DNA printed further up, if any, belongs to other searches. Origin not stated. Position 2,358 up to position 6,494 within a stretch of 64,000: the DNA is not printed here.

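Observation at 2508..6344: EccC/EssC-like ATPase with atypical architecture: no TM segment, ~450-aa coiled-coil N-terminus, and only the middle of three P-loop domains intact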

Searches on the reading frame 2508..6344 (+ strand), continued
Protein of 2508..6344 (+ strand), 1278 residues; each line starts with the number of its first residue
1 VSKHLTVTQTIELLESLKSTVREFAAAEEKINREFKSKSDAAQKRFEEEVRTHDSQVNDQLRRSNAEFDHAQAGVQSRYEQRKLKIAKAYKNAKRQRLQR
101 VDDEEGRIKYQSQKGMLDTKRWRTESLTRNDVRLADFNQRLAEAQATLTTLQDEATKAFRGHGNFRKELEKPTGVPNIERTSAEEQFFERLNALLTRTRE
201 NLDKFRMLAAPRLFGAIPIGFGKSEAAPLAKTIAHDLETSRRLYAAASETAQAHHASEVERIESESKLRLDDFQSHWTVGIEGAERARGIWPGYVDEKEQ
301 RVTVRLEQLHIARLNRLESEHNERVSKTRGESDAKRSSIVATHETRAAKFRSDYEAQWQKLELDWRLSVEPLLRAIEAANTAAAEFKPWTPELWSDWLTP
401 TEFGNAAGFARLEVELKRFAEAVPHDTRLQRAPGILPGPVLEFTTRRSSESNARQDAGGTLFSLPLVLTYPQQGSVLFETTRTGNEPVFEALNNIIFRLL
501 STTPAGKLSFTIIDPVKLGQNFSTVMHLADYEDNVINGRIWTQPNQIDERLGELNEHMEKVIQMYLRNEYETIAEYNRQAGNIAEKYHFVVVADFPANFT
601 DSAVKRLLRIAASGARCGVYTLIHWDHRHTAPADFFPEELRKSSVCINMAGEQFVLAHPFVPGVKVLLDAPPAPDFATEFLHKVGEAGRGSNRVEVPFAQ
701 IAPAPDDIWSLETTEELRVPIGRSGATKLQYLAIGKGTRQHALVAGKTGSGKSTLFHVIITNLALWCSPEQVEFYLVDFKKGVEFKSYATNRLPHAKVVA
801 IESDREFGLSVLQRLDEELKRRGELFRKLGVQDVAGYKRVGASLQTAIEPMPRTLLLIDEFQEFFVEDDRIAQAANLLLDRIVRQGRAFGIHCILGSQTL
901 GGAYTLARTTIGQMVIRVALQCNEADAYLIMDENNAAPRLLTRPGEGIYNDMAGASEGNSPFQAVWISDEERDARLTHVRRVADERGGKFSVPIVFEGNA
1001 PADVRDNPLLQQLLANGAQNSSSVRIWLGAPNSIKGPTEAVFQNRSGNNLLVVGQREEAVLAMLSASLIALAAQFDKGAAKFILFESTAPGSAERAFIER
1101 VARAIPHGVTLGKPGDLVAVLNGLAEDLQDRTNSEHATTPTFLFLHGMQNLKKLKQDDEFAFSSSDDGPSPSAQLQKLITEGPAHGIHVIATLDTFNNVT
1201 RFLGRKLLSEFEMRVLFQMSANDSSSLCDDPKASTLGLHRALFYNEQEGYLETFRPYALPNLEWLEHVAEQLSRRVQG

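Call 13: search_solved_structures(query=window:2508-6341:+, max_evalue=0.01, show_alignments=2)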
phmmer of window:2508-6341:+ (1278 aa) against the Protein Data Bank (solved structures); distinct sequences matched with E-value up to 0.01: 15.
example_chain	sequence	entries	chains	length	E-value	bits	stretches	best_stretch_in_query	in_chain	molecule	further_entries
4nh0_A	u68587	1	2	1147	3.7e-34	120.8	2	715-903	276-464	Cell divisionFtsK/SpoIIIE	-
7np7_C1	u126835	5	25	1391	2.7e-30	108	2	715-925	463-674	ESX-5 secretion system protein EccC5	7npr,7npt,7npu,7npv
7b9f_C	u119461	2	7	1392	2.7e-26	94.8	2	715-928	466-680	EccC5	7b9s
9qks_G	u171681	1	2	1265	6.7e-21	76.9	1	711-967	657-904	ESX secretion system protein YukB,Green fluorescent protein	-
4n1a_A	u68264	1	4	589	4.4e-17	64.3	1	737-951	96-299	Cell divisionFtsK/SpoIIIE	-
2ius_A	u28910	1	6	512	1.5e-10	42.6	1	739-900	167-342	DNA TRANSLOCASE FTSK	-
2iuu_A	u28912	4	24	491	4.2e-09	37.8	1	739-941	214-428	DNA TRANSLOCASE FTSK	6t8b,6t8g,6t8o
2iut_A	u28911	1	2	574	6.7e-09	37.2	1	739-941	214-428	DNA TRANSLOCASE FTSK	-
9jv8_A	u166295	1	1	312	1.8e-07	32.4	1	743-903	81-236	ESX-1 secretion system protein EccCb1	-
6o1z_A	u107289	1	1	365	1.7e-06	29.2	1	733-944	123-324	DNA translocase coupling protein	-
6o1x_A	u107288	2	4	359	1.8e-06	29.1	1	733-941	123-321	DNA translocase coupling protein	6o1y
6o1w_A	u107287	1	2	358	1.8e-06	29.1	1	733-940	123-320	DNA translocase coupling protein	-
4lya_A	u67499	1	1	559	0.0023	18.8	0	744-903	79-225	Uncharacterized protein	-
6j19_A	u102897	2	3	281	0.0026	18.6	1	718-783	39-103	ESX-1 secretion system protein EccCb1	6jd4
5fv0_A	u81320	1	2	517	0.0026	18.6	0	744-903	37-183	ESX secretion system protein EccC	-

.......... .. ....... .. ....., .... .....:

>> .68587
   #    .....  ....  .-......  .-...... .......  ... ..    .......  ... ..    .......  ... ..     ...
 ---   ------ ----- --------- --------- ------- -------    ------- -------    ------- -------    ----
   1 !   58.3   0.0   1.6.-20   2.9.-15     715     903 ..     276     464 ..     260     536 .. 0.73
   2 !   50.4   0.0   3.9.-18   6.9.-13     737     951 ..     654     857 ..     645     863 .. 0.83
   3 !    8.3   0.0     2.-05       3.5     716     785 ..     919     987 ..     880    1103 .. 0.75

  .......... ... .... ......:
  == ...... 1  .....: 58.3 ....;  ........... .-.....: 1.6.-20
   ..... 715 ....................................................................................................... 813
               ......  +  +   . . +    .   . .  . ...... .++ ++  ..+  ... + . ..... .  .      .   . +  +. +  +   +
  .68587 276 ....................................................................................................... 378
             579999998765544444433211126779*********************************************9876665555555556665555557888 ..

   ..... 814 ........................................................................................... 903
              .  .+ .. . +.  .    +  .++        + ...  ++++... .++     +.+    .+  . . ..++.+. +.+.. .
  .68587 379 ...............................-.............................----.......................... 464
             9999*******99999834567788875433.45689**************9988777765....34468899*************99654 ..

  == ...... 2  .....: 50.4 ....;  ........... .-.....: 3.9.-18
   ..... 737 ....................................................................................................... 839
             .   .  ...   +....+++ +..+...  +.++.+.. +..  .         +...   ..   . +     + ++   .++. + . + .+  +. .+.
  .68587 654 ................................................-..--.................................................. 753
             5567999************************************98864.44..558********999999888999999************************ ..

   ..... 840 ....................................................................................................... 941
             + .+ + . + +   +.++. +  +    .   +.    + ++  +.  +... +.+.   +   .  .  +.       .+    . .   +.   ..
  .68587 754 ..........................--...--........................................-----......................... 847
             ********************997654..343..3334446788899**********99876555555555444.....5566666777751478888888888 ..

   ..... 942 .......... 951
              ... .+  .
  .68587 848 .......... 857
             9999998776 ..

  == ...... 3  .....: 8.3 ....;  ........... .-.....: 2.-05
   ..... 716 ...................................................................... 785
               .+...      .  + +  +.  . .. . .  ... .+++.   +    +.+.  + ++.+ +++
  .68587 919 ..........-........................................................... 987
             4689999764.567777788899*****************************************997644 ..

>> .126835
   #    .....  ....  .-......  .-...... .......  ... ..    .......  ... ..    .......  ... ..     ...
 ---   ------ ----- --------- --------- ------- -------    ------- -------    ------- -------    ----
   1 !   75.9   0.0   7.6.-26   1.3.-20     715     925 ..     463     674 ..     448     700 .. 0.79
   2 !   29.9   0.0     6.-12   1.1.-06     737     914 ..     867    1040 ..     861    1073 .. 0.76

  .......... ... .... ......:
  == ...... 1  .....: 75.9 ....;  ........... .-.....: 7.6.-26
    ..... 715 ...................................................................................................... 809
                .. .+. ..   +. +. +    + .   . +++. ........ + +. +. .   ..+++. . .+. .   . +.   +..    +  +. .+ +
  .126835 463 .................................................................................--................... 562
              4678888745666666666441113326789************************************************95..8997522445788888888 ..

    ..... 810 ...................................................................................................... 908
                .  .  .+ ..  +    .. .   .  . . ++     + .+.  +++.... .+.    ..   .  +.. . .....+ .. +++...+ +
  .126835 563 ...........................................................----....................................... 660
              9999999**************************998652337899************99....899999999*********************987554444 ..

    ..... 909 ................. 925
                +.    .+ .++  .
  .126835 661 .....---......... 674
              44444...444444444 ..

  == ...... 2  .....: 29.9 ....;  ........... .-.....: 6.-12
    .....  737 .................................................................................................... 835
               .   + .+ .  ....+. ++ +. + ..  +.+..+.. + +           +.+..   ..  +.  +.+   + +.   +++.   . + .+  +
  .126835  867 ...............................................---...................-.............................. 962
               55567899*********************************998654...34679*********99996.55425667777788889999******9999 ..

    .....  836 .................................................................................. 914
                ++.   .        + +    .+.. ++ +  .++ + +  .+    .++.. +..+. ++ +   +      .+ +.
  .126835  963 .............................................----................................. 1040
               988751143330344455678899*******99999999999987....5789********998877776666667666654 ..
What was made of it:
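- Closest known: EssC/YukB. Same: There is also a sequence match to YukB, 9qks (call 13).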

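Call 24: find_related_loci(query=A1, collection=genome_contigs, flank=10000)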
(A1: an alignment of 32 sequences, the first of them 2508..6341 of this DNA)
Query A1 (1278 aa) in genome_contigs; peptide patterns used: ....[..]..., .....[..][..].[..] (x = any residue, [..] = any of these).
599 stretches matched a pattern (row limit reached: there are more); 581 encode a relative of the query (tblastn E <= 1e-3); the best 80 are kept; 80 distinct loci.
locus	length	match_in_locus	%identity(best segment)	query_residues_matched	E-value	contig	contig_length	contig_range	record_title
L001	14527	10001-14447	62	1-1274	0e+0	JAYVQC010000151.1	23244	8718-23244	MAG: Akkermansia sp. isolate GL72_UP_concoct_20 GL72_UP_concoct_20_150, whole genome shotgun sequence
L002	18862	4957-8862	61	1-1278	0e+0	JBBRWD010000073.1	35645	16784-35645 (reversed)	MAG: Limisphaerales bacterium isolate La4_concoct.005 La4_concoct.005_K_2509962_L_35645_cov_51.0369, whole genome shotgu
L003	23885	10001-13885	57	1-1274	0e+0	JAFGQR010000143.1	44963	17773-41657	MAG: Verrucomicrobia bacterium isolate Zod_Metabat.779 k87_10528063, whole genome shotgun sequence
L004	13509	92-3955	54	7-1274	0e+0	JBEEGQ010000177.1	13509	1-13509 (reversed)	MAG: Verrucomicrobiota bacterium isolate BP_782 scaffold_4645558, whole genome shotgun sequence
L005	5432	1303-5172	53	1-1274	0e+0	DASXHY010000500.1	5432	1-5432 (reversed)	MAG TPA_asm: Verrucomicrobiia bacterium isolate SMAG_U5207 k141_2410198, whole genome shotgun sequence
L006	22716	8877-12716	53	4-1265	0e+0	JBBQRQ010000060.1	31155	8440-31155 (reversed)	MAG: Verrucomicrobiota bacterium isolate Co_metawrap_1697 Cmw_1697_k141_8167706_length_31155_cov_18.9977, whole genome s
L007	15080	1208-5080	53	1-1275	0e+0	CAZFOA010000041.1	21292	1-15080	MAG TPA_asm: uncultured Verrucomicrobiota bacterium isolate binchicken_co54_484 genome assembly, contig: NODE_4357_lengt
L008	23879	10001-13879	53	1-1274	0e+0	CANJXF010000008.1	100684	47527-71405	MAG: Verrucomicrobiales bacterium isolate RH-23may17-789 genome assembly, contig: RH-23may17-C1418, whole genome shotgun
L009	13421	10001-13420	59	1-1085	0e+0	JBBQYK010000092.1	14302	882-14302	MAG: Verrucomicrobiota bacterium isolate Co_metawrap_2159 Cmw_2159_k141_8079336_length_14302_cov_25.8087, whole genome s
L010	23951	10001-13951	52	1-1274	0e+0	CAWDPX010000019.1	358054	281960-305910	MAG: uncultured Verrucomicrobiae bacterium isolate MFD01689.bin.2.14 genome assembly, contig: contig_19176, whole genome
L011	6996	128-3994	52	1-1274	0e+0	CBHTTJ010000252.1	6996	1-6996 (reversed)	MAG TPA_asm: uncultured bacterium isolate ERR14722427_binner23_Refined_58 genome assembly, contig: ERZ27336822.5294, who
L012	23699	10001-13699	54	4-1272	0e+0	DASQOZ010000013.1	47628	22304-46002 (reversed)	MAG TPA_asm: Candidatus Methylomirabilota bacterium isolate SMAG_U10816 k141_903039, whole genome shotgun sequence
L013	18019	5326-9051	53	1-1269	0e+0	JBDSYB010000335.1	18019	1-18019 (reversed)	MAG: Verrucomicrobiota bacterium isolate cluster1_bin.665 k127_1274676, whole genome shotgun sequence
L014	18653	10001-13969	51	1-1274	0e+0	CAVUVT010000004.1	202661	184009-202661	MAG: uncultured Verrucomicrobiae bacterium isolate MFD05580.bin.2.12 genome assembly, contig: contig_16057, whole genome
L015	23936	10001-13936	51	1-1278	0e+0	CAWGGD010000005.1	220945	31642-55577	MAG: uncultured Verrucomicrobiae bacterium isolate MFD02979.bin.4.344 genome assembly, contig: contig_129059, whole geno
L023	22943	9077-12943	51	7-1278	0e+0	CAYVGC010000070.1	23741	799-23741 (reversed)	MAG TPA_asm: uncultured Bifidobacteriaceae bacterium isolate binchicken_co3_426 genome assembly, contig: NODE_6727_lengt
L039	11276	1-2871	61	296-1278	0e+0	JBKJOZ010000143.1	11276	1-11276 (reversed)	MAG: Limisphaerales bacterium isolate ant_bin.438 k117_1453783, whole genome shotgun sequence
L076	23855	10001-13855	48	5-1278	0e+0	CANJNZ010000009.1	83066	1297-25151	MAG: Chthoniobacteraceae bacterium isolate RH-23may17-247 genome assembly, contig: RH-23may17-C2004, whole genome shotgu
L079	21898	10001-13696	51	67-1278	0e+0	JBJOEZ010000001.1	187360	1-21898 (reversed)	MAG: Verrucomicrobiota bacterium isolate riogrande_2019_sw_WHONDRS-S19S_0066_F_bin.58 scaffold_0, whole genome shotgun s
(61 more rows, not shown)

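Call 40: search_protein_representatives(protein=window:2508-6107:+)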
Query: 1200 residues. Proteins with E-value up to 0.001 (for the whole library): 25396; up to 1e-10: 12290; up to 1e-30: 2789. The best 150 are listed.
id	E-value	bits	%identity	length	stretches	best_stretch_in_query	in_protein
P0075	0.0e+00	1368.5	58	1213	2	458-1199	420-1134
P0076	0.0e+00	1166.5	51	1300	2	222-1199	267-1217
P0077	0.0e+00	1134.1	57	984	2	460-1015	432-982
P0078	0.0e+00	1128.3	50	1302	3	458-1199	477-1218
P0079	0.0e+00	1069.9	50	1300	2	237-1199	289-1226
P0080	0.0e+00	1043.6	48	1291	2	256-1199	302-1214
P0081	0.0e+00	1034.9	47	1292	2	232-1199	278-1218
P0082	0.0e+00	1026.7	47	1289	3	463-1199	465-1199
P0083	0.0e+00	1013.3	46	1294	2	222-1200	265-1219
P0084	9.2e-299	1010.4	48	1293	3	462-1199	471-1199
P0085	3.5e-293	991.9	48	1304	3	462-1199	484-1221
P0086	1.9e-290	982.8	46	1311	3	459-1199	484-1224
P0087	1.5e-285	966.6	46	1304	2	221-1198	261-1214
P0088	2.5e-282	956.0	45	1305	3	457-1199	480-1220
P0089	2.2e-280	949.5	44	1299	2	225-1200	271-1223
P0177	1.6e-220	751.3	51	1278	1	471-1196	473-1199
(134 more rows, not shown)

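Call 57: find_encoding_contigs(protein=P0001, flank=10000, max_places=3)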
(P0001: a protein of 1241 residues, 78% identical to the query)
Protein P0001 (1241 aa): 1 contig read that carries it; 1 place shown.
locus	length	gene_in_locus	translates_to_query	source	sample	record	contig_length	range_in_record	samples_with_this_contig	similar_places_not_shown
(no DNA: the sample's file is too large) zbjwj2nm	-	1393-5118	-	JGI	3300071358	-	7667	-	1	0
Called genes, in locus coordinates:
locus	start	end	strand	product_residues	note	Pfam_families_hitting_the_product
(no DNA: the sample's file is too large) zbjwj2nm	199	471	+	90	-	PF06013:WXG100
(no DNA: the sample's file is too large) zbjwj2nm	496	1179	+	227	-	-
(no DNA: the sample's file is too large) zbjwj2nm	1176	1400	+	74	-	-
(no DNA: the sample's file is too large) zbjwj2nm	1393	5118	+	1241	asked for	PF01580:FtsK_SpoIIIE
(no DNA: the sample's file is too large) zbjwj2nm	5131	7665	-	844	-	?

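Call 58: find_encoding_contigs(protein=P0002, flank=10000, max_places=3)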
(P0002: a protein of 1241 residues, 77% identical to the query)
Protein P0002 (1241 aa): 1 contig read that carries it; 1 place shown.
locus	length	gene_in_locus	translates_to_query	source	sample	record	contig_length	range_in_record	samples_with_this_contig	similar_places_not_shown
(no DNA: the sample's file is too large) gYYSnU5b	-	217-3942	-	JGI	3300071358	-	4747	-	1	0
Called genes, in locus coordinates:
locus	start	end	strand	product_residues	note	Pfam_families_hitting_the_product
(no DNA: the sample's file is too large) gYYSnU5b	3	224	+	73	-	?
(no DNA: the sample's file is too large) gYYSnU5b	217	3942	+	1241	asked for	PF01580:FtsK_SpoIIIE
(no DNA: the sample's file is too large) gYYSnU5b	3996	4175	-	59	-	PF07927:HicA_toxin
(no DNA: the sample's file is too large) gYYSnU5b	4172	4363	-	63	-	-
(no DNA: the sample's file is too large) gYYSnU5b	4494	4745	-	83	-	?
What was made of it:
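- P0001 and P0002 come from a JGI metagenome (calls 57, 58), whereas the window contig is on record in NCBI.
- Tried and rejected: DNA for P0001 and P0002 was not retrievable (calls 57, 58), so dN/dS on the TM-less branch could not be computed.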
